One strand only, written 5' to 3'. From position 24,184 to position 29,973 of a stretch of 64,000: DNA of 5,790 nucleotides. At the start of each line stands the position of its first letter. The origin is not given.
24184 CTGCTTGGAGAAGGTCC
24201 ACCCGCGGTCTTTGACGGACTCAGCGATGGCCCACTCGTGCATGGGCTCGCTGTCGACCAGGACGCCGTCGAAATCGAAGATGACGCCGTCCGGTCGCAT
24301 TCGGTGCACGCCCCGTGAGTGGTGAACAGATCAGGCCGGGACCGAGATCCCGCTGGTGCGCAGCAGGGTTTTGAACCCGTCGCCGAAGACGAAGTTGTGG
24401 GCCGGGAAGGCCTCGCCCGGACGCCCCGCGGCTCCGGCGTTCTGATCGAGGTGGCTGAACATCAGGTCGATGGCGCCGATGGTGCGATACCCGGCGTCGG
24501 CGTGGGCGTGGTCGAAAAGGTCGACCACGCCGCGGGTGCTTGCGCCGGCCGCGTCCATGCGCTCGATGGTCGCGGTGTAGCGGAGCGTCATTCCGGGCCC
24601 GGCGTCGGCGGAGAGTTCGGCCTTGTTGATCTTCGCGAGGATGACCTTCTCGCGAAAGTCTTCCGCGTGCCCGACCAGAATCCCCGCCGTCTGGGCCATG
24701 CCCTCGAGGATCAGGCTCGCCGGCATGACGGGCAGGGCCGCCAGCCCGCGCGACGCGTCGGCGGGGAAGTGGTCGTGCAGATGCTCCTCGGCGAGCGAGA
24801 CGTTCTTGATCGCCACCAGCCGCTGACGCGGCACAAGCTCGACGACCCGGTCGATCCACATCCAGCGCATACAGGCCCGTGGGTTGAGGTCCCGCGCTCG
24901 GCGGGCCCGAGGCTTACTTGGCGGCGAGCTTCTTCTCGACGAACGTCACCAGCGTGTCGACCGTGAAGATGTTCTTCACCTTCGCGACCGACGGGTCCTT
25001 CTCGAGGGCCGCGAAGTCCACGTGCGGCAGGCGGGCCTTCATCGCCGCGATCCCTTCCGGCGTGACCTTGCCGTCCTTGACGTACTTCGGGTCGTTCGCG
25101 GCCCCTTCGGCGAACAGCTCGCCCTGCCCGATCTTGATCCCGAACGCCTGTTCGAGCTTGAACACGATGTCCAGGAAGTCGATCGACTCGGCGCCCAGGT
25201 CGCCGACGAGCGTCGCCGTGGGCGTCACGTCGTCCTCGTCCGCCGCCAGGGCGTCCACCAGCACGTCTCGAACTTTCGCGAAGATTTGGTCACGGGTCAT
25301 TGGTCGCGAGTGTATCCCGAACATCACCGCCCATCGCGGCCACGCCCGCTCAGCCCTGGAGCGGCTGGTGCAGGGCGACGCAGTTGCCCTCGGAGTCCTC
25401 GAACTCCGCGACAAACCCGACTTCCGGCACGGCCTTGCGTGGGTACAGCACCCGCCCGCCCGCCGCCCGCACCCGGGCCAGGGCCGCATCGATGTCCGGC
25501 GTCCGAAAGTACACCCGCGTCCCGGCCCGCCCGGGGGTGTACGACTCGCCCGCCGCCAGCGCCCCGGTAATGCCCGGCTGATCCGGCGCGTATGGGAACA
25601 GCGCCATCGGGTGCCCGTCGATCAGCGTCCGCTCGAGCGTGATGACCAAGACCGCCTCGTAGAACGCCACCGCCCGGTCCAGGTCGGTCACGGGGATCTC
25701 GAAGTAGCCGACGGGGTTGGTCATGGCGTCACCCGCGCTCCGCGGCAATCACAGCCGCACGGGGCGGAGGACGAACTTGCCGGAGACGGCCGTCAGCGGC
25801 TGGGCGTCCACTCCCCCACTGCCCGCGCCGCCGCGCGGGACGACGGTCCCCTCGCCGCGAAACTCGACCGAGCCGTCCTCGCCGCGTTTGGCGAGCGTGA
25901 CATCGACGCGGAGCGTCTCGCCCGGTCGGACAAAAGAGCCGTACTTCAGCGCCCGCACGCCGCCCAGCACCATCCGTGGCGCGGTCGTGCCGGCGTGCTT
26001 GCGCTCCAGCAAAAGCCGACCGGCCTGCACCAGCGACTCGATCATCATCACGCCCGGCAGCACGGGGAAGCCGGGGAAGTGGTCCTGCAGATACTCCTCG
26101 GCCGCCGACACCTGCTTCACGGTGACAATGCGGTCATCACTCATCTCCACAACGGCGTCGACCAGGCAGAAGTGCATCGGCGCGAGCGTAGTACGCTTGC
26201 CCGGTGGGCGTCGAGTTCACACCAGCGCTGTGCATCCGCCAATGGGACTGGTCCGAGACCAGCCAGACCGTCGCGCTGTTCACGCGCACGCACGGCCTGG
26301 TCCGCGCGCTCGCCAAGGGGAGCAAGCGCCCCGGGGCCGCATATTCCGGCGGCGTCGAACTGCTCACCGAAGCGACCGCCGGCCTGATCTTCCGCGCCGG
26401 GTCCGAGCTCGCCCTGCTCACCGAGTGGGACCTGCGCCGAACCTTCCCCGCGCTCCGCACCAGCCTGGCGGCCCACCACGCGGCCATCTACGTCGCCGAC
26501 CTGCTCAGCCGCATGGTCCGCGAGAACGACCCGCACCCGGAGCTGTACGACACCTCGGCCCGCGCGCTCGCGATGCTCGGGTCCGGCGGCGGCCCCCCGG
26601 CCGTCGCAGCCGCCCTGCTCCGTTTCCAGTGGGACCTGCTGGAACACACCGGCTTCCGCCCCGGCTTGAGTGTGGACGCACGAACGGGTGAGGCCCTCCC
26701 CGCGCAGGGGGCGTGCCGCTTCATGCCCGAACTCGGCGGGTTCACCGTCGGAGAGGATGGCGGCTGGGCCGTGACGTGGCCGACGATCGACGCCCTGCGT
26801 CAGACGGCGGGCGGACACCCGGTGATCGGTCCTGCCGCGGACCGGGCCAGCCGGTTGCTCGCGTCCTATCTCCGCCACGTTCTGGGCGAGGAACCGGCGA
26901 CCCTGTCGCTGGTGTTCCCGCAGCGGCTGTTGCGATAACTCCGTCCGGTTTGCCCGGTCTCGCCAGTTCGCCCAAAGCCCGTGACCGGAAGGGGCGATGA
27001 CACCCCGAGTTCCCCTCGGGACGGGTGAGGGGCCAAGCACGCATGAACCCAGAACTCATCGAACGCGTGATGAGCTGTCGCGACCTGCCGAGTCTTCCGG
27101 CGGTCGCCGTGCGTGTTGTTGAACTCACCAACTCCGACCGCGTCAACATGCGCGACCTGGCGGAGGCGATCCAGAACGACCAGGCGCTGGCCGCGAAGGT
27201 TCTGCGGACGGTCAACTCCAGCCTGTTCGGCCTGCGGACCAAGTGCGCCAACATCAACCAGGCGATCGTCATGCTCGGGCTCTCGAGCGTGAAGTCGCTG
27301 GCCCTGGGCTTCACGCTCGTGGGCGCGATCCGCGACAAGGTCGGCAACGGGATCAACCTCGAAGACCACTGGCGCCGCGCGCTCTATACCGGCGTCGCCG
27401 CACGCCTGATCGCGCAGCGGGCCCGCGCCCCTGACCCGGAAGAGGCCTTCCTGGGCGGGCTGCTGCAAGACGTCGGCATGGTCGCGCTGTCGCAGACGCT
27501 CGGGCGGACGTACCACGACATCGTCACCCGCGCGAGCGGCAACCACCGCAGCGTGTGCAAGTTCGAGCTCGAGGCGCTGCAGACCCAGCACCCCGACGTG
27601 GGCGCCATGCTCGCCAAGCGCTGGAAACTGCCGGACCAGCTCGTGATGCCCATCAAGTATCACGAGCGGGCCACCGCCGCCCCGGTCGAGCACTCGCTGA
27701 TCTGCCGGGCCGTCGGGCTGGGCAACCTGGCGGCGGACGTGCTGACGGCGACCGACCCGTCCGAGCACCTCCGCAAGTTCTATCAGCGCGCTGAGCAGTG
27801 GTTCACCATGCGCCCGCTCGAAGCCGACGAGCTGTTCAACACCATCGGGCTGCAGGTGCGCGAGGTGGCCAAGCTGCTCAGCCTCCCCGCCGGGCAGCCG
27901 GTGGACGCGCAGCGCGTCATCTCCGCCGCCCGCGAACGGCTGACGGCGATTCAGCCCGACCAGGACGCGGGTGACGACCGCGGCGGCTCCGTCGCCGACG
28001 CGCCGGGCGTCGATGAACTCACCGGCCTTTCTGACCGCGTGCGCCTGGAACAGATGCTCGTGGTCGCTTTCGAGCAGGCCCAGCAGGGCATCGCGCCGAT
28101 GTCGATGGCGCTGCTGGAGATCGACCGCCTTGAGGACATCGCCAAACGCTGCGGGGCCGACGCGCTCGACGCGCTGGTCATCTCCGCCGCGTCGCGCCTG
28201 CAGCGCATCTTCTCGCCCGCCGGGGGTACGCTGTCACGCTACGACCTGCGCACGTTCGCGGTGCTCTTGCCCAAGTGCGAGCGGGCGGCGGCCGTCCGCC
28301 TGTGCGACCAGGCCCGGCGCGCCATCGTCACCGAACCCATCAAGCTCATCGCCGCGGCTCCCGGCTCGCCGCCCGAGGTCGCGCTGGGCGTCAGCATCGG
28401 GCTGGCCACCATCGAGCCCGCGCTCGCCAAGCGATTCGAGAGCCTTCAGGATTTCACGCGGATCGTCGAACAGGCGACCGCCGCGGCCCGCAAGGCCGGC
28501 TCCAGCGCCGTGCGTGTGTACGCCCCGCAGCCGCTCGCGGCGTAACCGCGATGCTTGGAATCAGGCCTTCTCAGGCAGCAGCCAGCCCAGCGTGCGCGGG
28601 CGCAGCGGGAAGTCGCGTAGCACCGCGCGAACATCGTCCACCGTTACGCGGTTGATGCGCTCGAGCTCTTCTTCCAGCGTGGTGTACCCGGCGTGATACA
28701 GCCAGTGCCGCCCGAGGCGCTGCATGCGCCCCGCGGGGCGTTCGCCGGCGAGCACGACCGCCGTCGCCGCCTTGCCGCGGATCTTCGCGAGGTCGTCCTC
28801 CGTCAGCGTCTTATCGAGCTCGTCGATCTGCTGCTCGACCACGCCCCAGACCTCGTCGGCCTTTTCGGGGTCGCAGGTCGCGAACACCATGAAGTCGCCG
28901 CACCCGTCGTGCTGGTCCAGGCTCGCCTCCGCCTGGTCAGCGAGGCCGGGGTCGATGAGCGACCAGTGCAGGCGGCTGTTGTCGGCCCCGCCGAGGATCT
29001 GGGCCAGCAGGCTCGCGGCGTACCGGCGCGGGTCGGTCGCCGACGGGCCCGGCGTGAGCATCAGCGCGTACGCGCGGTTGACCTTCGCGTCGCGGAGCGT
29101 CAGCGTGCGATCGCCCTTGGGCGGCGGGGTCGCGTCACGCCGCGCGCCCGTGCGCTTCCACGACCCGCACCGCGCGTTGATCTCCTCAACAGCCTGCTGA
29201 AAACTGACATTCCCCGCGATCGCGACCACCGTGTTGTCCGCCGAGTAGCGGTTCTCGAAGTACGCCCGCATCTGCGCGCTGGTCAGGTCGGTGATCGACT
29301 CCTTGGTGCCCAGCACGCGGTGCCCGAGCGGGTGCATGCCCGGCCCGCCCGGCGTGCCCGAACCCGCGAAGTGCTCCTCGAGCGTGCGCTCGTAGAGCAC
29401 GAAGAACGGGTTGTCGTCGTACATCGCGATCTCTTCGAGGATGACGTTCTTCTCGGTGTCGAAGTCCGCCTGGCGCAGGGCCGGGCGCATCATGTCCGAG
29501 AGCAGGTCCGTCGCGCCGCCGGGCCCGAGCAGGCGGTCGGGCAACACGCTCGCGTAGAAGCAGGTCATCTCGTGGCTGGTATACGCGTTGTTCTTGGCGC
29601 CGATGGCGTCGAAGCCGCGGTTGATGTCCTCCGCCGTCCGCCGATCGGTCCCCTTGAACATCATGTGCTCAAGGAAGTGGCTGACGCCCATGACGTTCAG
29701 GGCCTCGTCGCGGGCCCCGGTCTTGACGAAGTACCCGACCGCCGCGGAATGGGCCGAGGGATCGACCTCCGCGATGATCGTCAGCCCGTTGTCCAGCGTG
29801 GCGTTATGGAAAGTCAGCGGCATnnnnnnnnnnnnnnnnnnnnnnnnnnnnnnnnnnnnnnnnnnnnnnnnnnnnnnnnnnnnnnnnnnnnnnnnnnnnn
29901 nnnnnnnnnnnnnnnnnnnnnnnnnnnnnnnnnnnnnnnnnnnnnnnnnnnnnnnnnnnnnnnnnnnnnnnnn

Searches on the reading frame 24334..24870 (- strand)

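Call 39: search_protein_families(library=pfam, proteins=[window:24334-24870:-], max_evalue=0.001)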
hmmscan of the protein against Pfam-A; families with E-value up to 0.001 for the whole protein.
window:24334-24870:- (179 aa): 1 family
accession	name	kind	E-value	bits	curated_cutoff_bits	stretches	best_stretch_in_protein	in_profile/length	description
PF07977.19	FabA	-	9.3e-11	41.9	23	1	6-108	9-116/138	FabA-like domain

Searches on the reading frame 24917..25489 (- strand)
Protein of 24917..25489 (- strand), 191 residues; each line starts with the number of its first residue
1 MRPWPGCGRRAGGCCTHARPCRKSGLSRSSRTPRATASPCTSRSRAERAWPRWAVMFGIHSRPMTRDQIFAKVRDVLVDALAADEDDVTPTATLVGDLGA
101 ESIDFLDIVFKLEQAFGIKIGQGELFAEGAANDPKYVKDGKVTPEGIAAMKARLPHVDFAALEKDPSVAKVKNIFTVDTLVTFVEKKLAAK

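Call 39: search_protein_families(library=pfam, proteins=[window:24917-25489:-], max_evalue=0.001)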
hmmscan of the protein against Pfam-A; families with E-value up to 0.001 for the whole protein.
window:24917-25489:- (191 aa): 1 family
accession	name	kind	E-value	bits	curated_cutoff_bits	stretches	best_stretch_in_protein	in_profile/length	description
PF00550.31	PP-binding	-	3.4e-09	37.3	20.8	1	72-127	2-56/67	Phosphopantetheine attachment site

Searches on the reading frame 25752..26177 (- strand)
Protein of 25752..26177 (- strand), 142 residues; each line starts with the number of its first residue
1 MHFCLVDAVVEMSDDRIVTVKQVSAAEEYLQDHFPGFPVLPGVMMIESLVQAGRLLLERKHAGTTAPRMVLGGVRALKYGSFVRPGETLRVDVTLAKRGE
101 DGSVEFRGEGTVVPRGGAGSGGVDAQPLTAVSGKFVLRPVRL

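Call 39: search_protein_families(library=pfam, proteins=[window:25752-26177:-], max_evalue=0.001)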
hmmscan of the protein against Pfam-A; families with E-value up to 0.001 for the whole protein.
window:25752-26177:- (142 aa): 2 families
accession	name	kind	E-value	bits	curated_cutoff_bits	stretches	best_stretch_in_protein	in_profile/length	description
PF07977.19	FabA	-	2.8e-15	56.6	23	1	2-99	5-116/138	FabA-like domain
PF21089.3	PKS_DH_N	-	2.3e-05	24.7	27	1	5-105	3-97/103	Polyketide synthase dehydratase domain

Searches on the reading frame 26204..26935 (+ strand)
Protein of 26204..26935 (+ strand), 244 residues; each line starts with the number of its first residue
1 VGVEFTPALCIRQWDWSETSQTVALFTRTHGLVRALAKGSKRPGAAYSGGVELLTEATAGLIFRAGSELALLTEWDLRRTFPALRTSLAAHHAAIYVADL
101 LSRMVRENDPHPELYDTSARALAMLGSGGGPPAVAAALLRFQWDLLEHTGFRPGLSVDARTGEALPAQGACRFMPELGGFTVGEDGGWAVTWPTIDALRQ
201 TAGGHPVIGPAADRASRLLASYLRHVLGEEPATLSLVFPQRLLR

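Call 39: search_protein_families(library=pfam, proteins=[window:26204-26935:+], max_evalue=0.001)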
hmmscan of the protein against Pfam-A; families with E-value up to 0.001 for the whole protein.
window:26204-26935:+ (244 aa): 2 families
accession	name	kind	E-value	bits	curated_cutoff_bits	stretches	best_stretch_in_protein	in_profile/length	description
PF02565.21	RecO_C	-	7.4e-15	55.5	22.1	1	88-230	4-152/157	Recombination protein O C terminal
PF11967.14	RecO_N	-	2.5e-11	43.9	27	1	6-81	6-80/80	Recombination protein O N terminal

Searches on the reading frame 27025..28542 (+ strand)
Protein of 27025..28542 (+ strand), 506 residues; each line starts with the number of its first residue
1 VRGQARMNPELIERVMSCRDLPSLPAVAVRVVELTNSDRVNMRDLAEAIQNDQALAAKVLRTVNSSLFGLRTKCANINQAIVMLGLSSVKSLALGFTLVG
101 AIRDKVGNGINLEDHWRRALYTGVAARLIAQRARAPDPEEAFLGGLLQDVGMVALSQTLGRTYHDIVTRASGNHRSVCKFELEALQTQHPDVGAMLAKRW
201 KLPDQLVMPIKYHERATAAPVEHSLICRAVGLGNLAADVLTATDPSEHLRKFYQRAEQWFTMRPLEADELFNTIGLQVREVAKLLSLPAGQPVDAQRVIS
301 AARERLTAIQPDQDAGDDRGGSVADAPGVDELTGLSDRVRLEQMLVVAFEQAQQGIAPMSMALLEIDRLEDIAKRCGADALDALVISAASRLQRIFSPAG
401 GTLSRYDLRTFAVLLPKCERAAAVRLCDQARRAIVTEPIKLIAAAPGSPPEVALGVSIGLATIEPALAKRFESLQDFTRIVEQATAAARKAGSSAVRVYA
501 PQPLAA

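Call 39: search_protein_families(library=pfam, proteins=[window:27025-28542:+], max_evalue=0.001)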
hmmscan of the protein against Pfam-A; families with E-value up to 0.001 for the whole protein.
window:27025-28542:+ (506 aa): 2 families
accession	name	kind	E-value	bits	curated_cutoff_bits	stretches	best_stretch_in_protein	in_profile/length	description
PF08668.18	HDOD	-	3.2e-58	196.9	22.9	1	21-215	1-195/196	HDOD domain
PF00990.26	GGDEF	-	4.6e-15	56.2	23.8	1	329-493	3-159/161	Diguanylate cyclase, GGDEF domain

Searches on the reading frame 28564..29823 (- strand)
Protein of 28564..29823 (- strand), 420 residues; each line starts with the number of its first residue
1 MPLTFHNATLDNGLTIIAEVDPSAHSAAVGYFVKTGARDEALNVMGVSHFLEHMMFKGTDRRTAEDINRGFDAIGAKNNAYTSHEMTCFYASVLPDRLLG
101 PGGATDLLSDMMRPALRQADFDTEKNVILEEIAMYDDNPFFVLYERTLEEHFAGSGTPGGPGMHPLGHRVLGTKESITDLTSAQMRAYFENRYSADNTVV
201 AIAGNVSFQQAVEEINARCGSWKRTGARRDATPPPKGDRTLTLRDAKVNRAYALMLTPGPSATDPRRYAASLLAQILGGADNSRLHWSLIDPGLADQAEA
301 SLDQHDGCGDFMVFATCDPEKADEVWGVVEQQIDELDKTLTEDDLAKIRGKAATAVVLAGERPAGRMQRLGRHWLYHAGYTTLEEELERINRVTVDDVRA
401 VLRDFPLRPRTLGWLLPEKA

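Call 39: search_protein_families(library=pfam, proteins=[window:28564-29823:-], max_evalue=0.001)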
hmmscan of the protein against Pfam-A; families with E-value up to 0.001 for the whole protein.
window:28564-29823:- (420 aa): 2 families
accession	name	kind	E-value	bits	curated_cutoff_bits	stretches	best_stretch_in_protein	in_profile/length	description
PF05193.26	Peptidase_M16_C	-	4.1e-30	105.4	23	1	179-349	1-178/181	Peptidase M16 inactive domain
PF00675.25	Peptidase_M16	-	2.1e-29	102.8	22.3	1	16-144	2-128/149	Insulinase (Peptidase family M16)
